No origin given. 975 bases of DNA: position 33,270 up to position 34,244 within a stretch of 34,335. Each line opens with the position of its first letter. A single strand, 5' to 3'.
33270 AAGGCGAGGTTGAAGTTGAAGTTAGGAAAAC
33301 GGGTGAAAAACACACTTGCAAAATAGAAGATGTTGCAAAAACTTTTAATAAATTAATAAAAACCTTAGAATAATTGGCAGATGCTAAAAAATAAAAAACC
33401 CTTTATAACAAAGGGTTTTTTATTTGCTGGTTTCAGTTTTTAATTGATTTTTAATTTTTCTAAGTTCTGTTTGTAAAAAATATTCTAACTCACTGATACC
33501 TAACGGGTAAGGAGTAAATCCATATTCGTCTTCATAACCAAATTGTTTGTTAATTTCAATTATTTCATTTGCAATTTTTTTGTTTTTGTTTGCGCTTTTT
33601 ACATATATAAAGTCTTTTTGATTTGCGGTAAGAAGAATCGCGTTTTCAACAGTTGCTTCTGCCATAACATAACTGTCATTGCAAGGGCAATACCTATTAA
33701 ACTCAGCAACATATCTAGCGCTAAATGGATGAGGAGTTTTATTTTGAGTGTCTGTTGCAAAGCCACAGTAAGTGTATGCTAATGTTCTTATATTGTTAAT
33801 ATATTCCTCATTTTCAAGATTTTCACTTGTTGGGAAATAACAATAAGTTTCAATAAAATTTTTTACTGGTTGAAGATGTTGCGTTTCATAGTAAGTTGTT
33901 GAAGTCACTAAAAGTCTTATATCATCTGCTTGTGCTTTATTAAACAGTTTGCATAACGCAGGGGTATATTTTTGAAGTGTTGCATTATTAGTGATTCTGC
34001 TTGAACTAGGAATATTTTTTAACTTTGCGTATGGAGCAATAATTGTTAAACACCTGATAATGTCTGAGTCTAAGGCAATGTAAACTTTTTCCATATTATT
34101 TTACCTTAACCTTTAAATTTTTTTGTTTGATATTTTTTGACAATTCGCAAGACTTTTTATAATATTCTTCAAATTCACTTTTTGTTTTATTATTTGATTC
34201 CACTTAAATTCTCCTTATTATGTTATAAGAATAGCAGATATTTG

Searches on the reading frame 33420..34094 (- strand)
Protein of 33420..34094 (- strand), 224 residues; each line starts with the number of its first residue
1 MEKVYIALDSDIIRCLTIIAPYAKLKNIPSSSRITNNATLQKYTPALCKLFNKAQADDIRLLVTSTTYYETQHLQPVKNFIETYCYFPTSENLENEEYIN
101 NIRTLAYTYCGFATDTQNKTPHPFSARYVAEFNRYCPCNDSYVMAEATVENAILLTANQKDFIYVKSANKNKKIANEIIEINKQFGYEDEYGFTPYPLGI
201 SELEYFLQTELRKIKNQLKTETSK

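Call 5: search_protein_families(library=pfam, proteins=[window:33420-34094:-], max_evalue=0.01)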
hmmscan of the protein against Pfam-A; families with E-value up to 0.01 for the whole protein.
window:33420-34094:- (224 aa): 1 family
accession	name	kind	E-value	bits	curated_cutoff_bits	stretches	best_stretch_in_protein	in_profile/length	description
PF02343.21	TRA-1_regulated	-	0.0016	18.9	27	1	132-202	29-102/129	TRA-1 regulated protein R03H10.4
